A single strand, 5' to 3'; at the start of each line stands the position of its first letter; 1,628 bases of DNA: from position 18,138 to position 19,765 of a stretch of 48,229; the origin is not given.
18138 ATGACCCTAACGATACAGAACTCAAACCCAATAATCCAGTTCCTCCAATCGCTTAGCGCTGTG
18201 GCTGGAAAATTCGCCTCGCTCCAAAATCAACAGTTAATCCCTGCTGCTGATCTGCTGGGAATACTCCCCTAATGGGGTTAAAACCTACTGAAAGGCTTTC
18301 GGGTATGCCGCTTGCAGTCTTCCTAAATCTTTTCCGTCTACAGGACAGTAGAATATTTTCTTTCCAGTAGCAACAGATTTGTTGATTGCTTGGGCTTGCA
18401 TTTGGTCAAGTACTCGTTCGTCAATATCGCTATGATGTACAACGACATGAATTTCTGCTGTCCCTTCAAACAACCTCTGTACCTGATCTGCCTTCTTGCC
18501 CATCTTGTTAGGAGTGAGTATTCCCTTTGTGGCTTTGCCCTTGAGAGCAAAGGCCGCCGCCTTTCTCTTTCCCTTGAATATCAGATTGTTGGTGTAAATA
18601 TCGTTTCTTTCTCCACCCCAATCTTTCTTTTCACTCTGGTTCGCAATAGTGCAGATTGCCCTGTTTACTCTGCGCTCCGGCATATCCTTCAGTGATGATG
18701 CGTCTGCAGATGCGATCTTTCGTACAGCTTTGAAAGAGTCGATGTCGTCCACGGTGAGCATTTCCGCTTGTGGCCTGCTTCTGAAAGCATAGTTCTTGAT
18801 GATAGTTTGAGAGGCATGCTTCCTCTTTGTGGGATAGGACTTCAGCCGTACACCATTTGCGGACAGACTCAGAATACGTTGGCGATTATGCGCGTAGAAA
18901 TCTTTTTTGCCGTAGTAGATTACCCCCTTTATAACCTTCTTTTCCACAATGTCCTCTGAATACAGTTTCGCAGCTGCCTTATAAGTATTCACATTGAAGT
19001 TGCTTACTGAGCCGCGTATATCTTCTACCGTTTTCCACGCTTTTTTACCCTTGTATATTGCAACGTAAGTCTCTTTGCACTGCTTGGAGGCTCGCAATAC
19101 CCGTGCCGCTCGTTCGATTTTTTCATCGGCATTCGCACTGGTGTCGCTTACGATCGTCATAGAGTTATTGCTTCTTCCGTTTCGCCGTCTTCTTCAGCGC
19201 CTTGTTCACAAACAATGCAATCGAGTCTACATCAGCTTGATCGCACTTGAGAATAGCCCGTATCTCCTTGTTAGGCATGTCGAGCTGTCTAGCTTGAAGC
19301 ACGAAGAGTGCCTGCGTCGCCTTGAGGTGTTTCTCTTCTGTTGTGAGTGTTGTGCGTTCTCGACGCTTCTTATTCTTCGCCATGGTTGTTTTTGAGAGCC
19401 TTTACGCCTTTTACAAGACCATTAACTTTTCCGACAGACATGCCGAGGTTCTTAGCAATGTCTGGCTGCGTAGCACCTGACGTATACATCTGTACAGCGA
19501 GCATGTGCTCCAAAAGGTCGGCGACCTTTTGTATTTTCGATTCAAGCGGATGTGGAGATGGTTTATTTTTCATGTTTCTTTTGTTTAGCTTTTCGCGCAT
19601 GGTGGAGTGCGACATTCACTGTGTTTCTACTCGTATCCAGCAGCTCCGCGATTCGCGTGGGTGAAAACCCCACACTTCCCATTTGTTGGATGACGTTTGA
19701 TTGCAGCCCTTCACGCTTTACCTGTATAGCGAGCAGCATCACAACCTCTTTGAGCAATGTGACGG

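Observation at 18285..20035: Orphan five-gene cassette on a tRNA-adjacent AT-rich island: four tandem paralogous mini-HTH proteins plus a 291-aa nuclease-like protein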

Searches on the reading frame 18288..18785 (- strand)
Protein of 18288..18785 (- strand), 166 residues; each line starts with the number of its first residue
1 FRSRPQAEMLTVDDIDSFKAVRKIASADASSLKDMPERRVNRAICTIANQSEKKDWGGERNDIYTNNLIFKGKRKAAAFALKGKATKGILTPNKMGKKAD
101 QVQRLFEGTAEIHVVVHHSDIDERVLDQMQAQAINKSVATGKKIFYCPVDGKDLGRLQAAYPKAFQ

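Call 40: predict_structure(alignment_id=A3)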
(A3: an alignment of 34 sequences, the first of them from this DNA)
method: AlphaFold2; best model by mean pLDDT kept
length: 166 residues; sequences in the alignment: 34
mean_pLDDT: 90.9   pTM: 0.87
mean pLDDT of the five models: 90.9, 90.5, 90.1, 89.6, 84.8
residues with pLDDT >= 90: 123; 70-90: 33; 50-70: 9; < 50: 1
segments of 3 or more residues with pLDDT < 50: none
pLDDT, mean of each block of 10 residues (from residue 1): 78 98 94 89 94 67 93 96 87 82 91 96 96 95 96 97 95
secondary structure, 60 per line:
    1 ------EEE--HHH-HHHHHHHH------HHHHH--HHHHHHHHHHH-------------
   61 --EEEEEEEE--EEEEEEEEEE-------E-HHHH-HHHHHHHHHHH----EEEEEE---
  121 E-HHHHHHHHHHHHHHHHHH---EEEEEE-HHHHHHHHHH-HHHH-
elements in order: E7-9 H16-23 H30-34 H37-47 E63-70 E73-82 H92-95 H97-107 E112-117 H123-140 E144-149 H151-160 H162-165
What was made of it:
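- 18288..18785 (-): BIG residues 126-291: 'DWGGE' domain with a restriction-endonuclease-like fold. Domain model pLDDT 90.9, pTM 0.87 (call 40).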

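Call 42: fold_search(model_id=the predicted structure, library=pdb)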
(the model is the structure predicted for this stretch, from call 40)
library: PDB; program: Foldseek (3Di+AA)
matches with E <= 10: 618; with E <= 0.001: 0
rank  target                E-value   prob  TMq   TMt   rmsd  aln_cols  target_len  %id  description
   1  6ee2_L                8.5e-02  0.30  0.29  0.12   9.1       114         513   14  X-ray crystal structure of Pf-M17 in complex with inhibitor 6i and regulatory zinc ion (released 2018-12-26)
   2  4zy0_K                9.0e-02  0.25  0.28  0.12   9.0       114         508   14  X-ray crystal structure of PfA-M17 in complex with hydroxamic acid-based inhibitor 10q (released 2016-03-30)
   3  3kr4_E                1.0e-01  0.25  0.29  0.12   9.1       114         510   14  Structure of a protease 3 (released 2010-02-02)
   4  4c2m_E                1.2e-01  0.75  0.28  0.23   5.2        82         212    8  Structure of RNA polymerase I at 2.8 A resolution (released 2013-10-23)
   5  4r76_F                1.4e-01  0.25  0.29  0.12   9.0       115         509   14  Structure of the m17 leucyl aminopeptidase from malaria complexed with a hydroxamic acid-based inhibitor (released 2014-10-29)
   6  4x2t_L                1.4e-01  0.20  0.23  0.09   8.8        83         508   14  X-ray crystal structure of the orally available aminopeptidase inhibitor, Tosedostat, bound to the M17 Leucyl Aminopep (released 2015-02-18)
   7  5iy6_E                1.7e-01  0.33  0.33  0.28   9.8       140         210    8  Human holo-PIC in the closed state (released 2016-05-18)
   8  4r6t_J                1.8e-01  0.20  0.28  0.12   9.0       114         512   14  Structure of the m17 leucyl aminopeptidase from malaria complexed with a hydroxamic acid-based inhibitor (released 2014-10-29)
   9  3kqx_E                1.9e-01  0.18  0.28  0.12   9.1       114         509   14  Structure of a protease 1 (released 2010-02-02)
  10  3kr4_F                2.0e-01  0.21  0.30  0.12   8.6       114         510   15  Structure of a protease 3 (released 2010-02-02)
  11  4zx9_K                2.0e-01  0.18  0.28  0.12   9.0       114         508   14  X-ray crystal structure of PfA-M17 in complex with hydroxamic acid-based inhibitor 10b (released 2016-03-30)
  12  8sw9_E                2.0e-01  0.18  0.28  0.12   9.0       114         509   14  Plasmodium falciparum M17 (A460S) mutant (released 2024-04-24)
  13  3kr4_K                2.3e-01  0.16  0.28  0.12   9.0       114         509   14  Structure of a protease 3 (released 2010-02-02)
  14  4x2t_J                2.6e-01  0.16  0.28  0.12   9.0       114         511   14  X-ray crystal structure of the orally available aminopeptidase inhibitor, Tosedostat, bound to the M17 Leucyl Aminopep (released 2015-02-18)
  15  4jgk_A                2.6e-01  0.11  0.29  0.29  11.8       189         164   10  Crystal Structure of the evolved variant of the computationally designed serine hydrolase, Northeast Structural Genomi (released 2013-03-20)
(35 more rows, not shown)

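Call 43: search_protein_families(library=pfam, alignment_id=A3, max_evalue=1)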
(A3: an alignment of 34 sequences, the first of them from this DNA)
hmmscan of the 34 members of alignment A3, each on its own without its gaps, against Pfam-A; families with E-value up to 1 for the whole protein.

A. member 1, seq(166 aa): 2 families
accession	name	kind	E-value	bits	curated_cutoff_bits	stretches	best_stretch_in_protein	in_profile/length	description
PF03589.19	Antiterm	-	0.037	14.6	26.7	0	33-65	41-73/87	Antitermination protein Q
PF22390.1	LntA_helical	-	0.041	14.5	26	1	4-75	51-122/133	LntA, four-helical up-and-down bundle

B. families by the number of members that match (of 34 scanned): 17 families
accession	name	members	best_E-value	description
PF02709.20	Glyco_transf_7C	4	0.015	N-terminal domain of galactosyltransferase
PF03589.19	Antiterm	3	0.037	Antitermination protein Q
PF07912.19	ERp29_N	2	0.0002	ERp29, N-terminal domain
PF22390.1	LntA_helical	2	0.038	LntA, four-helical up-and-down bundle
PF25190.1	Tad5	1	0.021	Type I Thoeris inhibitor Tad5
PF21248.3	SoFic-like_C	1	0.022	Protein adenylyltransferase SoFic-like, C-terminal domain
PF20904.2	ExsD_M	1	0.061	Antiactivator protein ExsD helical hairpin domain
PF16341.10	DUF4971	1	0.067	Domain of unknown function (DUF4971)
PF10471.14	ANAPC_CDC26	1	0.068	Anaphase-promoting complex APC subunit CDC26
PF14396.12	CFTR_R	1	0.072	Cystic fibrosis TM conductance regulator (CFTR), regulator domain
PF01397.27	Terpene_synth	1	0.074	Terpene synthase, N-terminal domain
PF13848.12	Thioredoxin_6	1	0.12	Thioredoxin-like domain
PF08665.17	PglZ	1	0.13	PglZ domain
PF03539.19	Spuma_A9PTase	1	0.14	Spumavirus aspartic protease (A9)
PF20921.3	DUF1846_C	1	0.17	Domain of unknown function DUF1846, C-terminal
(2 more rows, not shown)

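Call 45: fold_search(model_id=the predicted structure, library=viral)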
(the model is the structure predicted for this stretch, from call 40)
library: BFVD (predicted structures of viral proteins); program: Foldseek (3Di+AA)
matches with E <= 10: 582; with E <= 0.001: 2
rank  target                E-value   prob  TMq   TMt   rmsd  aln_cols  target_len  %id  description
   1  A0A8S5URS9            3.3e-04  1.00  0.45  0.25   6.3       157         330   15  Restriction endonuclease [Siphoviridae sp. cthae16]
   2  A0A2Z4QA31            5.4e-04  1.00  0.48  0.37   4.8       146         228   16  (no name in the UniProt tables at hand)
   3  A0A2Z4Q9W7            3.3e-03  0.99  0.39  0.31   5.7       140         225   13  (no name in the UniProt tables at hand)
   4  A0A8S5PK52            5.1e-03  1.00  0.49  0.35   6.1       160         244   14  Restriction endonuclease [Siphoviridae sp. ctXBp18]
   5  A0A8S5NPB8            6.6e-03  0.99  0.39  0.24   5.0       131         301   11  Restriction endonuclease [Siphoviridae sp. ctGMq5]
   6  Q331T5                1.1e-02  0.98  0.48  0.39   7.1       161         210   12  (no name in the UniProt tables at hand)
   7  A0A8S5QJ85            1.2e-02  0.99  0.53  0.33   4.9       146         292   12  Restriction endonuclease [Siphoviridae sp. ctezl47]
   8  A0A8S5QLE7            1.4e-02  0.97  0.44  0.28   7.0       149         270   17  Restriction endonuclease [Siphoviridae sp. ctVCm11]
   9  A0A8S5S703            2.7e-02  0.97  0.49  0.23   5.7       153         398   11  Restriction endonuclease [Siphoviridae sp. ctVDy27]
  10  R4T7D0                3.1e-02  0.20  0.24  0.13  13.3       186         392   17  (no name in the UniProt tables at hand)
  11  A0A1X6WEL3            3.5e-02  0.33  0.31  0.25  10.1       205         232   10  (no name in the UniProt tables at hand)
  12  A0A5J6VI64            3.8e-02  0.66  0.40  0.35   8.3       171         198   10  Restriction endonuclease type IV Mrr domain-containing protein [Megaviridae environmental sample]
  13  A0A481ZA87            4.0e-02  0.69  0.27  0.21   4.7        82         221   11  DNA-directed RNA polymerase subunit 5 [Pithovirus LCPAC401]
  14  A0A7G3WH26            4.8e-02  0.54  0.37  0.37   7.4       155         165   15  Putative endodeoxyribonuclease I [Arthronema virus TR020]
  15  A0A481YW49            7.4e-02  0.80  0.38  0.33   5.3       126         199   12  DNA-directed RNA polymerase subunit 5 [Marseillevirus LCMAC103]
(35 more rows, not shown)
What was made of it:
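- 18288..18785 (-): The top BFVD hits are named 'Restriction endonuclease' or Mrr-domain protein, E 3e-4 to 4e-2 (call 45).
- On PD-(D/E)xK / restriction-endonuclease-like fold superfamily: The top BFVD hits are 'Restriction endonuclease' or Mrr-domain models, T7 endonuclease I and Rpb5 (E 3.3e-4 to 5e-2, query TM 0.45-0.53; call 45).
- The C-terminal domain resembles phage 'restriction endonuclease'/Mrr models and T7 endonuclease I at fold level (call 45).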

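Call 57: search_protein_representatives(alignment_id=A3)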
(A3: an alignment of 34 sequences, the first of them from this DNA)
Query: 34 sequences, 168 profile positions. Proteins with E-value up to 0.001 (for the whole library): 1111; up to 1e-10: 882; up to 1e-30: 432. The best 150 are listed.
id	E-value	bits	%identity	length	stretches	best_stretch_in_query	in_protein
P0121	4.4e-69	247.8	-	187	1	2-167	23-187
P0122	1.5e-67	242.8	-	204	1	5-166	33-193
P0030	9.0e-67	240.4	-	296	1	2-167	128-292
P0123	2.8e-65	235.5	-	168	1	3-167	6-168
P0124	3.1e-65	235.4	-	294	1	2-167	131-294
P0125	3.7e-65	235.1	-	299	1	2-167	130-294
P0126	4.8e-64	231.5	-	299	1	3-166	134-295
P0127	7.5e-64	230.8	-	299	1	2-167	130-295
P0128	8.5e-64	230.7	-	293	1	4-167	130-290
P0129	1.2e-63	230.2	-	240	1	3-167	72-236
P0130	1.9e-63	229.5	-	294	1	3-164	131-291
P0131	3.1e-63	228.8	-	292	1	3-167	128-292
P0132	3.6e-63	228.6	-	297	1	2-167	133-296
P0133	4.4e-63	228.4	-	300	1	2-167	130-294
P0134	4.6e-63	228.3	-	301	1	7-167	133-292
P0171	7.5e-57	208.1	-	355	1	4-167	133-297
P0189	1.1e-54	201.0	-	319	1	3-167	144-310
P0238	1.9e-47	177.5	-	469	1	4-166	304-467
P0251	2.1e-44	167.6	-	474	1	6-162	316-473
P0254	3.7e-44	166.8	-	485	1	6-162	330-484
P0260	3.3e-43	163.7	-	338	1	4-164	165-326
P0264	4.7e-43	163.2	-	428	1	9-162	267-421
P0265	6.4e-43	162.7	-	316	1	5-164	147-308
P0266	8.8e-43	162.3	-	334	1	11-164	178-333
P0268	1.2e-42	161.9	-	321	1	6-164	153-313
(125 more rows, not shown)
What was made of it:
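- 18285..19160 (-): BIG, a 291-aa protein of an unnamed family. 1111 representatives at E<=1e-3 (call 57).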

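Call 58: search_protein_families(library=pfam, proteins=[P0238, P0251, P0254, P0264, P0260, P0266, P0171, P0268, P0265, P0189], max_evalue=0.01)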
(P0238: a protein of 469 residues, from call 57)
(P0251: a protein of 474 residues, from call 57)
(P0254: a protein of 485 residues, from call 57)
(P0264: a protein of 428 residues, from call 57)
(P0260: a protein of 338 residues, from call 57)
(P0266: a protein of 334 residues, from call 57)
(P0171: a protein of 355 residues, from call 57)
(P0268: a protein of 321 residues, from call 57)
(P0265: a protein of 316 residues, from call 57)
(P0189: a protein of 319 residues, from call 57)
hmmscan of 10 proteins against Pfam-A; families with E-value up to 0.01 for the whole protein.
P0238 (469 aa): 0 families

P0251 (474 aa): 0 families

P0254 (485 aa): 0 families

P0264 (428 aa): 0 families

P0260 (338 aa): 1 family
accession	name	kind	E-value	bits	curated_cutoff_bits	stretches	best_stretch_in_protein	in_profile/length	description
PF06743.20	FAST_1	-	0.0045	17.3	27.4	0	49-78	7-37/72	FAST kinase-like protein, subdomain 1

P0266 (334 aa): 0 families

P0171 (355 aa): 1 family
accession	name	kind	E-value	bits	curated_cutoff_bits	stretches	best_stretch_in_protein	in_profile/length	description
PF02709.20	Glyco_transf_7C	-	0.0077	16.3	23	0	172-206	28-61/78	N-terminal domain of galactosyltransferase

P0268 (321 aa): 0 families

P0265 (316 aa): 0 families

P0189 (319 aa): 0 families
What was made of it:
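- Tried and rejected: Their N-terminal extensions have no Pfam domain (call 58).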

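Call 68: find_encoding_contigs(protein=P0238, flank=5000, max_places=3)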
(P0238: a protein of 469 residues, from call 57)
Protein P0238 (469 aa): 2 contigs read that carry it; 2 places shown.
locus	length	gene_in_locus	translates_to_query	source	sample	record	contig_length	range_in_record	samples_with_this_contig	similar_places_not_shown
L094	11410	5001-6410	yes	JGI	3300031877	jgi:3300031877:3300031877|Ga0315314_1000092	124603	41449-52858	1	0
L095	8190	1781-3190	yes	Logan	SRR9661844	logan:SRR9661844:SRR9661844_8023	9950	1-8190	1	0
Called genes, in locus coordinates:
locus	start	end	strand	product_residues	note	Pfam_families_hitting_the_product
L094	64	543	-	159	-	PF21619:DUF6855 (faint)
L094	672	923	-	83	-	-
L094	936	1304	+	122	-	PF04326:SLFN_AlbA_2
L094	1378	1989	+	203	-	PF04326:SLFN_AlbA_2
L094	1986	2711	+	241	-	-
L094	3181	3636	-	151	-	-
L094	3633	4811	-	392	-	PF02463:SMC_N, PF11398:DUF2813 (faint), PF13175:AAA_15, PF13476:AAA_23, PF13304:AAA_21, PF13175:AAA_15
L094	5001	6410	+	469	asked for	-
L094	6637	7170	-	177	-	PF13482:RNase_H_2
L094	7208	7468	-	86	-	PF26485:DUF8156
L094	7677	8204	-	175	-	-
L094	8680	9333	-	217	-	-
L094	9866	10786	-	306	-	PF13646:HEAT_2 (faint)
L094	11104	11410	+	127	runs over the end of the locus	-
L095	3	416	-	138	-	?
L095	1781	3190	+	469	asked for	-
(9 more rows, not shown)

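Call 69: find_encoding_contigs(protein=P0254, flank=5000, max_places=3)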
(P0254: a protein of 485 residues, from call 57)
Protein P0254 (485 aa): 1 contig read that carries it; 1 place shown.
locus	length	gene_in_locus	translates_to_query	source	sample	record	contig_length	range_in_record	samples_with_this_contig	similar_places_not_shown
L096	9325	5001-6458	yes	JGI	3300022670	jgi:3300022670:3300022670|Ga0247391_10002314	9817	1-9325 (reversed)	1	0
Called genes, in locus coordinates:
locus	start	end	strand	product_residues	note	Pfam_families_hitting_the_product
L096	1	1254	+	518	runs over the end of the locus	-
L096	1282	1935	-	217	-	-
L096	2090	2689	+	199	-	-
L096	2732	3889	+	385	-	-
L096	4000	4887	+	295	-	PF09509:Hypoth_Ymh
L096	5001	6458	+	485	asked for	-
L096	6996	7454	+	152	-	-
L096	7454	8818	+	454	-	-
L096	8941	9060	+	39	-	-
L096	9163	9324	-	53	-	?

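Call 94: search_protein_families(library=pfam, proteins=[L094:5001-6410:+], max_evalue=0.001)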
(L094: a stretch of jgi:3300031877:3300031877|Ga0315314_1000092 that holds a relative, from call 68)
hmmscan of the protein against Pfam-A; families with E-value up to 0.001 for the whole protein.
L094:5001-6410:+ (469 aa): 0 families

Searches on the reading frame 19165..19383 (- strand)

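Call 4: search_protein_families(library=pfam, proteins=[window:19165-19383:-], max_evalue=1)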
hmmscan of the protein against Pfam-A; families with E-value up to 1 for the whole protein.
window:19165-19383:- (72 aa): 1 family
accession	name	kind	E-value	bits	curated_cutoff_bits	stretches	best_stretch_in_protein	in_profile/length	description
PF09278.17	MerR-DNA-bind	-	0.029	15.4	25.4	1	27-52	6-37/65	MerR, DNA binding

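Call 5: search_protein_families(library=padloc, proteins=[window:19165-19383:-], max_evalue=1)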
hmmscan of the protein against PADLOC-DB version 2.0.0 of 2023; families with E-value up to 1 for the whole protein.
window:19165-19383:- (72 aa): 0 families

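Call 6: search_protein_families(library=phrogs, proteins=[window:19165-19383:-], max_evalue=1)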
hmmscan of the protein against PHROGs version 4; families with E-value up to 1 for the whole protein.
window:19165-19383:- (72 aa): 2 families
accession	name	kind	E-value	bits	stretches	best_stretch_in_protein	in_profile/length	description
phrog_19572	-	unknown function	0.082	13.8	1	8-57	82-131/153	-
phrog_9581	-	unknown function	0.087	13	1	4-72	71-139/415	-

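Call 7: search_protein_families(library=ncbifam, proteins=[window:19165-19383:-], max_evalue=1)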
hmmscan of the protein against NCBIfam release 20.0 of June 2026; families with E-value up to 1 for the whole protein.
window:19165-19383:- (72 aa): 1 family
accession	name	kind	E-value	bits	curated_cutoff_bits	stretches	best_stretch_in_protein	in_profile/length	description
TIGR02047.1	CadR-PbrR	equivalog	0.046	13.7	151.45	1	22-61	44-82/127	Cd(II)/Pb(II)-responsive transcriptional regulator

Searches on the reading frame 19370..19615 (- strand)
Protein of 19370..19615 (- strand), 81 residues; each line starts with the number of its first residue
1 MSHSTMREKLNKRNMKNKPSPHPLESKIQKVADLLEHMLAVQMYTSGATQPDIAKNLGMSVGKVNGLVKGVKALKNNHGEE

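Call 4: search_protein_families(library=pfam, proteins=[window:19370-19615:-], max_evalue=1)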
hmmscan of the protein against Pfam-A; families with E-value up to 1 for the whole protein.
window:19370-19615:- (81 aa): 7 families
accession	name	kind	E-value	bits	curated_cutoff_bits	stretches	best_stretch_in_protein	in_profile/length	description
PF19610.4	DUF6115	-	0.0028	18.5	27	1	13-65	76-128/134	Family of unknown function (DUF6115)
PF13412.12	HTH_24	-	0.0066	16.4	21.9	1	46-66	16-36/48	Winged helix-turn-helix DNA-binding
PF13384.12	HTH_23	-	0.0072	16.6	24.6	1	38-67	8-37/50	Homeodomain-like domain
PF21531.3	Rv2175c_wHTH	-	0.035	14.5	27.1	1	51-69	19-37/57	DNA-binding protein Rv2175c, wHTH domain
PF08281.18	Sigma70_r4_2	-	0.044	13.9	25.7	1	43-65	21-44/54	Sigma-70, region 4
PF13518.12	HTH_28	-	0.045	14.3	25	1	40-70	5-35/52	Helix-turn-helix domain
PF13551.12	HTH_29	-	0.06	13.9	28.1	1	37-69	1-34/64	Winged helix-turn helix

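Call 5: search_protein_families(library=padloc, proteins=[window:19370-19615:-], max_evalue=1)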
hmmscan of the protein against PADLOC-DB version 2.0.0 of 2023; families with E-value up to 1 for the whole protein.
window:19370-19615:- (81 aa): 3 families
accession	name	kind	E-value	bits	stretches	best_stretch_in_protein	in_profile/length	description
PDLC04224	HEC-02B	-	0.0067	14.3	1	9-49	62-105/182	-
PDLC03946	RmrA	-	0.019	11.7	1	33-78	301-345/357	-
PDLC04775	PDC-M69A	-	0.026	13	1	42-75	15-48/113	-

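Call 6: search_protein_families(library=phrogs, proteins=[window:19370-19615:-], max_evalue=1)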
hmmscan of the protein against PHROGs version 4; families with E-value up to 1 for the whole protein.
window:19370-19615:- (81 aa): 16 families
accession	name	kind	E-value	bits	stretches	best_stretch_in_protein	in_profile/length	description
phrog_645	-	DNA, RNA and nucleotide metabolism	0.012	16.7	1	34-69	24-60/196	Rnase E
phrog_7061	-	DNA, RNA and nucleotide metabolism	0.013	17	1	39-69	36-66/70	HTH DNA binding protein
phrog_1303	-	DNA, RNA and nucleotide metabolism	0.024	15.4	1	39-64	31-56/184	DNA binding protein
phrog_296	-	integration and excision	0.026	14.2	1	15-75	209-268/626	DNA transposition protein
phrog_6831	-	transcription regulation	0.042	14.8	1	43-72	14-43/68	transcriptional regulator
phrog_686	-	DNA, RNA and nucleotide metabolism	0.085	14.1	1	30-64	32-65/76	HTH DNA binding protein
phrog_4779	-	transcription regulation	0.11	14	1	43-76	11-44/98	transcriptional regulator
phrog_4151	-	DNA, RNA and nucleotide metabolism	0.11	13.3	1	36-64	9-37/154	DNA binding protein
phrog_4569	-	unknown function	0.13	13.7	0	21-45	52-76/86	-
phrog_7168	-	DNA, RNA and nucleotide metabolism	0.14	12.5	1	11-75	210-271/284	homing endonuclease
phrog_2339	-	DNA, RNA and nucleotide metabolism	0.15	13.1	1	22-70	13-61/98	HTH DNA binding protein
phrog_1373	-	transcription regulation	0.15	13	1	24-71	55-100/166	transcriptional regulator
phrog_2328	-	transcription regulation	0.22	12.3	1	35-74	16-55/128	transcriptional repressor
phrog_20648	-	DNA, RNA and nucleotide metabolism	0.22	11.7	1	32-67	191-226/311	dCMP deaminase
phrog_3910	-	transcription regulation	0.22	11.4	1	40-65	78-103/356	transcriptional regulator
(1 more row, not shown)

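Call 7: search_protein_families(library=ncbifam, proteins=[window:19370-19615:-], max_evalue=1)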
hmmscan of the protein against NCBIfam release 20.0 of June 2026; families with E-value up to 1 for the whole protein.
window:19370-19615:- (81 aa): 4 families
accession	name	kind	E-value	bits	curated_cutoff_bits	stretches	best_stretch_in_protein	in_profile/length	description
TIGR04176.1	MarR_EPS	equivalog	0.0047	17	88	1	46-71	17-42/105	MarR family EPS-associated transcriptional regulator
TIGR02983.1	SigE-fam_strep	subfamily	0.013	15.4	141.55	1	41-79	120-159/162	SigE family RNA polymerase sigma factor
NF040595.1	HTH_Cbp1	equivalog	0.02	14.8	140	1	41-69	9-37/135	CRISPR DNA repeat-binding protein Cbp1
TIGR02959.1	SigZ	equivalog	0.16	11.8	168.65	1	22-76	92-146/170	RNA polymerase sigma factor SigZ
